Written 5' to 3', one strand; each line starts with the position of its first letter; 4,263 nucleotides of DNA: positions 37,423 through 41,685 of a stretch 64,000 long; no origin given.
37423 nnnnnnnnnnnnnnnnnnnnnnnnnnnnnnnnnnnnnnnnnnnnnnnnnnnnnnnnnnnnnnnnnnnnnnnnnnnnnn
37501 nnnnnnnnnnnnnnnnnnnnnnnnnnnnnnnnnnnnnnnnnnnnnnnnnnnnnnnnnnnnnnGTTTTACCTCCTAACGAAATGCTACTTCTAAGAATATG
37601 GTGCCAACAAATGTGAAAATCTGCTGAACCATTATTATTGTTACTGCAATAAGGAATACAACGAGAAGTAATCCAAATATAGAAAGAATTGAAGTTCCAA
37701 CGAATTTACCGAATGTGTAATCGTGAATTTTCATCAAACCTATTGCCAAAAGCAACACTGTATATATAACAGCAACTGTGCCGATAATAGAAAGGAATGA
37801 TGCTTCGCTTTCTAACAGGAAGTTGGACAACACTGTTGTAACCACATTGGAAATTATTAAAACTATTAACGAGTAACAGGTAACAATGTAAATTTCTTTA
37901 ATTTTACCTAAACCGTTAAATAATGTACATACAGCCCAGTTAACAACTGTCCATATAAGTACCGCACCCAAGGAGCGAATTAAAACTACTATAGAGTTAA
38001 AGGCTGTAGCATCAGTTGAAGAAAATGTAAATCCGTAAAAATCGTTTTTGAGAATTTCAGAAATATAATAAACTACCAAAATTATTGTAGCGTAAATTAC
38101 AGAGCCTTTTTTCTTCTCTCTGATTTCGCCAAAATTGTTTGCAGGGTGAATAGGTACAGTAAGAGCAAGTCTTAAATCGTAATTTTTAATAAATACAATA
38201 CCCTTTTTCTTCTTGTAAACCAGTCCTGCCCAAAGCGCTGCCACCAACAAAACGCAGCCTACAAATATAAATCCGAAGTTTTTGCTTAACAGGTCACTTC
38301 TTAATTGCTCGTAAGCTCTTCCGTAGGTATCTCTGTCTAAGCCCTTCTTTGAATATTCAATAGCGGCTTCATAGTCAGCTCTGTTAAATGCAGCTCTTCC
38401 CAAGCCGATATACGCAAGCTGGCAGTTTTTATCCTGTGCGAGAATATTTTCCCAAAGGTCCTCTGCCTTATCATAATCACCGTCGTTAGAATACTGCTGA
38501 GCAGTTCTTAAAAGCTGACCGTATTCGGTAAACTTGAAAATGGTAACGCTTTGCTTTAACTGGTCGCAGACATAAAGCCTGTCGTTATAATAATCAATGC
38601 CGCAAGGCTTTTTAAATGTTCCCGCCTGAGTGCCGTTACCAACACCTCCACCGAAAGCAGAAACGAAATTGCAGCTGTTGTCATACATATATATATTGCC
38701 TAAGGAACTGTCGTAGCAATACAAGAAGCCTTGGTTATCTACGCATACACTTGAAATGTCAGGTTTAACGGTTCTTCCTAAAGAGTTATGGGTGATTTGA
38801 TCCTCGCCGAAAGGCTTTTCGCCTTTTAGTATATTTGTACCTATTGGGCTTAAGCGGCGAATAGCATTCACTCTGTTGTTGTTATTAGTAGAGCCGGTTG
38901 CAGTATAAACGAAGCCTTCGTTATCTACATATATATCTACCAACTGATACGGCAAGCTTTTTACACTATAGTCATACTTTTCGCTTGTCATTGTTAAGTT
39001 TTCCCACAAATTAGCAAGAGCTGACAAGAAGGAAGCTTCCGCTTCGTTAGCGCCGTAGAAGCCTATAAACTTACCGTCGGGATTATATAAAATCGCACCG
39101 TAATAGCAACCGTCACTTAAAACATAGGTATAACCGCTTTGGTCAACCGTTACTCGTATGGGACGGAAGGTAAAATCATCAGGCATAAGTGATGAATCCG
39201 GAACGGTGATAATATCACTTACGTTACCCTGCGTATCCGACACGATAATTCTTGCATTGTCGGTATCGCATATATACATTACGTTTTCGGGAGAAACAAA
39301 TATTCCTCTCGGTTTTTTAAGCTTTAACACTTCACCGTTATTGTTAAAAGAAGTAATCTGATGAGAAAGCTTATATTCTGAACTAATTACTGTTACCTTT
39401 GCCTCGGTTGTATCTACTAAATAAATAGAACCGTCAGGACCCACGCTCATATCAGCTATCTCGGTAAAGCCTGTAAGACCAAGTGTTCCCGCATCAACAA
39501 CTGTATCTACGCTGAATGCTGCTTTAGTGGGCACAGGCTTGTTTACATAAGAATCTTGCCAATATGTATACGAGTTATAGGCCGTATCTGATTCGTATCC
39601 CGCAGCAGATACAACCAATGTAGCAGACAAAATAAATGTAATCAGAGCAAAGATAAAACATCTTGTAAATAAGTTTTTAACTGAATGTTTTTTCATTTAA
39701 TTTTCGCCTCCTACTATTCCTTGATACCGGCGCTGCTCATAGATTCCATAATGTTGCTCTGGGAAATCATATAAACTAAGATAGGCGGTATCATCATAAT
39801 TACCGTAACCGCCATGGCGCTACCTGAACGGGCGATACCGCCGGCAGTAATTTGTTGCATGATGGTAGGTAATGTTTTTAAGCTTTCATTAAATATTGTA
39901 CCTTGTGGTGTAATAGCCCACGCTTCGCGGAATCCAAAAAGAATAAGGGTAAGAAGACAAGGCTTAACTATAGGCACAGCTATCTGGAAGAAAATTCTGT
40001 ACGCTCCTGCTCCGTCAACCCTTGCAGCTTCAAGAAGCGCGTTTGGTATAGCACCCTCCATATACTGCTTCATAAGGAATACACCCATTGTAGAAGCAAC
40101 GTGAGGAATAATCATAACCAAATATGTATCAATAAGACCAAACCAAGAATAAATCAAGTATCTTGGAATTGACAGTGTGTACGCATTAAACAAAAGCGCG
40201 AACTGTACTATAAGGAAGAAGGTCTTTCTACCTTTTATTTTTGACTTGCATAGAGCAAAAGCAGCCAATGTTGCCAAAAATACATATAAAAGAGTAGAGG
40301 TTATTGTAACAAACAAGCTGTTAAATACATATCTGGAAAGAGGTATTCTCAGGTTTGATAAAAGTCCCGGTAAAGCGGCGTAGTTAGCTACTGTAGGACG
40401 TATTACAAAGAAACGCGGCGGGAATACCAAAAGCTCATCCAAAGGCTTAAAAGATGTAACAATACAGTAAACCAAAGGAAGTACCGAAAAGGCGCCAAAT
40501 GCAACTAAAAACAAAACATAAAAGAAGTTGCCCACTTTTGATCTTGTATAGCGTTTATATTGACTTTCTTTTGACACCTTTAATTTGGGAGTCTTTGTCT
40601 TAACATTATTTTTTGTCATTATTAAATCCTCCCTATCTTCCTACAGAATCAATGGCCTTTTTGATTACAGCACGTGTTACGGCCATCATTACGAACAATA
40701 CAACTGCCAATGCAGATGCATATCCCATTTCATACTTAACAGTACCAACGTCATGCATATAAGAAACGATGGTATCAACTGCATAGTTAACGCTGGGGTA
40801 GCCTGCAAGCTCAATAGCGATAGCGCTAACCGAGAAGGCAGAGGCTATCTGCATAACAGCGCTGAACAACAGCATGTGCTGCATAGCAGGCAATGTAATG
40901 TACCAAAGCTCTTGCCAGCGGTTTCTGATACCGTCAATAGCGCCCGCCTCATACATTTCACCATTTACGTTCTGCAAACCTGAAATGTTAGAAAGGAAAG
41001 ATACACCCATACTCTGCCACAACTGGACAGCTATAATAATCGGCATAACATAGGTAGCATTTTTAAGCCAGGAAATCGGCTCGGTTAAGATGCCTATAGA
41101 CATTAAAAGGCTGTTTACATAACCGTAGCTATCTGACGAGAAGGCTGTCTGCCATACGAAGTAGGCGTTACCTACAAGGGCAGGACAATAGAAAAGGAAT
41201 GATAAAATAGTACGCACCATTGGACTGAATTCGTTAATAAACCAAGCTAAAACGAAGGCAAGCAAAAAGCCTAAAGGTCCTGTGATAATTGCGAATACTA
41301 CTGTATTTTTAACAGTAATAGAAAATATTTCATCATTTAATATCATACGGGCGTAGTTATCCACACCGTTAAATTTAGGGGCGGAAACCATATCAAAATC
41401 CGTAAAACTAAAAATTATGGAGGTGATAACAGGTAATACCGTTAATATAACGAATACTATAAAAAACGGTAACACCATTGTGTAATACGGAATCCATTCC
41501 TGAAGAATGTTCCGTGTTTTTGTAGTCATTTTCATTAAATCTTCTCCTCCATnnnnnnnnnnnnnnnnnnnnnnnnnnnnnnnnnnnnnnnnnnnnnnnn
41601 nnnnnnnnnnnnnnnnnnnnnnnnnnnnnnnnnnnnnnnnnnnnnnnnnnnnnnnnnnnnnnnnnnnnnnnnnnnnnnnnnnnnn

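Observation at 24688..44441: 20-kb single-strand glycan capture/import locus with two ATPase-less ABC importers and several unassignable surface proteins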

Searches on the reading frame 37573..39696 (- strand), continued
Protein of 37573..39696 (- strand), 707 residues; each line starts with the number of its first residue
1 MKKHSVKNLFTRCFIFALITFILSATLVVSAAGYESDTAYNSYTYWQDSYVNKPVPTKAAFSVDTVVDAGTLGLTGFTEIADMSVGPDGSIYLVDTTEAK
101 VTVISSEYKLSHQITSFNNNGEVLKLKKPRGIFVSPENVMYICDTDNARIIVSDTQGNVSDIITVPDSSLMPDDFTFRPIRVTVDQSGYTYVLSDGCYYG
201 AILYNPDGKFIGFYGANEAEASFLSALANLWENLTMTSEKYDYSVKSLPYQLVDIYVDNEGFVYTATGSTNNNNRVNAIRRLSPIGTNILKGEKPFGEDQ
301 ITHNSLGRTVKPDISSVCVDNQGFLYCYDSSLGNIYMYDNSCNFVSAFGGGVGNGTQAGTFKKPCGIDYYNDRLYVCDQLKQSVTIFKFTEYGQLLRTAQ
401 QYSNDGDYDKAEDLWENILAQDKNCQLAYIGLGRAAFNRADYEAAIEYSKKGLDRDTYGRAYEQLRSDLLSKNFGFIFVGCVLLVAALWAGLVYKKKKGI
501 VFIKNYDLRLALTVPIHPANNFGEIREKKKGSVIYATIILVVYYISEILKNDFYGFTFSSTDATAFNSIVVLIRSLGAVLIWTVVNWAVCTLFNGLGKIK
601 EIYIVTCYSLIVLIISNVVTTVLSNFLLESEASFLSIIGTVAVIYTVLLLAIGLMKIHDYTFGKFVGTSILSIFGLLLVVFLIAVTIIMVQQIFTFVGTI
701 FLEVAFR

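Call 82: fold_search(model_id=the predicted structure, library=pdb)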
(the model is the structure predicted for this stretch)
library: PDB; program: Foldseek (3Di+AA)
matches with E <= 10: 1399; with E <= 0.001: 337
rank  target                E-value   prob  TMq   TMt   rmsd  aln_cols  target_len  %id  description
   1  8j72_B                2.3e-16  1.00  0.32  0.78   5.4       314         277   19  Crystal structure of mammalian Trim71 in complex with lncRNA Trincr1 (released 2024-03-06)
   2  6xg7                  5.4e-16  1.00  0.32  0.74   7.0       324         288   20  1.3 A Resolution Structure of the of the NHL Repeat Region of D. melanogaster Thin (released 2020-12-16)
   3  9jur                  7.4e-16  1.00  0.31  0.75   8.1       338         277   16  Crystal Structure of NHL domain of human E3 ubiquitin-protein ligase TRIM71 (released 2025-04-30)
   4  6d69                  8.6e-16  1.00  0.33  0.75   4.9       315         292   22  Crystal Structure of the NHL Repeat Region of D. melanogaster Thin (released 2019-04-24)
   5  6fq3_A                1.2e-15  1.00  0.33  0.57   6.2       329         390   17  Crystal structure of Danio rerio Lin41 filamin-NHL domains in complex with lin-29A 5'UTR 13mer RNA (released 2018-05-09)
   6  8j72_A                3.4e-15  1.00  0.32  0.79   5.3       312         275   18  Crystal structure of mammalian Trim71 in complex with lncRNA Trincr1 (released 2024-03-06)
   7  7qrv_D                5.8e-15  1.00  0.34  0.80   4.5       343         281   16  Crystal structure of NHL domain of TRIM2 (full C-terminal) (released 2022-05-04)
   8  7qrv_B                7.9e-15  1.00  0.35  0.83   4.2       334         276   16  Crystal structure of NHL domain of TRIM2 (full C-terminal) (released 2022-05-04)
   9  7qrx_A                1.0e-14  1.00  0.32  0.76   5.1       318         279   17  Crystal structure of NHL domain of TRIM71 (released 2022-05-04)
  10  6fpt_A                3.1e-14  1.00  0.33  0.57   5.7       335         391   17  Crystal structure of Danio rerio Lin41 filamin-NHL domains (released 2018-05-09)
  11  7qrv_A                3.3e-14  1.00  0.34  0.81   4.4       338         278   16  Crystal structure of NHL domain of TRIM2 (full C-terminal) (released 2022-05-04)
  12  6fpt_B                4.1e-14  1.00  0.33  0.58   5.8       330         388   17  Crystal structure of Danio rerio Lin41 filamin-NHL domains (released 2018-05-09)
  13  7b96_A                5.0e-14  1.00  0.32  0.77   4.1       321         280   17  NHL domain of human TRIM2 (released 2022-01-12)
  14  7b2r_A                5.6e-14  1.00  0.34  0.81   4.6       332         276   17  Crystal structure of NHL domain of TRIM2 (released 2021-01-13)
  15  7qrw                  6.2e-14  1.00  0.32  0.77   5.3       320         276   18  Crystal structure of NHL domain of TRIM3 (released 2022-05-04)
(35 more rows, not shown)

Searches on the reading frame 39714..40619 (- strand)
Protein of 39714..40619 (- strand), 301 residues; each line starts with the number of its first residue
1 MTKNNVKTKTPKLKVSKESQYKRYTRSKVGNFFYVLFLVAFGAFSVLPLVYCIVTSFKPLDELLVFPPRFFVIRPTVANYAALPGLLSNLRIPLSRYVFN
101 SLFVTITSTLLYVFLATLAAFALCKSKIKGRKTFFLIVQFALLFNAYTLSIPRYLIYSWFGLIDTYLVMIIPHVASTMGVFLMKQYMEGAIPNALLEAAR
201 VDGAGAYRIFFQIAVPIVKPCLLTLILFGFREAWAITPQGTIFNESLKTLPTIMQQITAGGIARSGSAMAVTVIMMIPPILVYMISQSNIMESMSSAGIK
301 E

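Call 4: search_protein_families(library=pfam, proteins=[window:39714-40619:-], max_evalue=0.01)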
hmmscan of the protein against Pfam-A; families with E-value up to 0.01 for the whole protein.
window:39714-40619:- (301 aa): 1 family
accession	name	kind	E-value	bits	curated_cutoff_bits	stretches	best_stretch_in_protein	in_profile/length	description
PF00528.27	BPD_transp_1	-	2.7e-05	24.4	26.4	1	115-290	4-178/184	Binding-protein-dependent transport system inner membrane component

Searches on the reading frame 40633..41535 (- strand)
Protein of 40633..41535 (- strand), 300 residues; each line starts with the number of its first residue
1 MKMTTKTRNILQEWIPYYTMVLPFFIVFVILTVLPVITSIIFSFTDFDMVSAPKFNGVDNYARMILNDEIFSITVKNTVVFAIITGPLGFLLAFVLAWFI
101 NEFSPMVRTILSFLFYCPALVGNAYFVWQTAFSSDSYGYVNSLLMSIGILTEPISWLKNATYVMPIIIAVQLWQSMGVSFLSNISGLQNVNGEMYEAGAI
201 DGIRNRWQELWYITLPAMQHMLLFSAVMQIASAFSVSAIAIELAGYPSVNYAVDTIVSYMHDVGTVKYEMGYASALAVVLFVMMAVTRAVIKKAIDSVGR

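Call 4: search_protein_families(library=pfam, proteins=[window:40633-41535:-], max_evalue=0.01)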
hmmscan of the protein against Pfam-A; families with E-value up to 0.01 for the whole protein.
window:40633-41535:- (300 aa): 1 family
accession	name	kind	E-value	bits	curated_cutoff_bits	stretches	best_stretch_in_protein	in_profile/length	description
PF00528.27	BPD_transp_1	-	2.9e-08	34.1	26.4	1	89-290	5-174/184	Binding-protein-dependent transport system inner membrane component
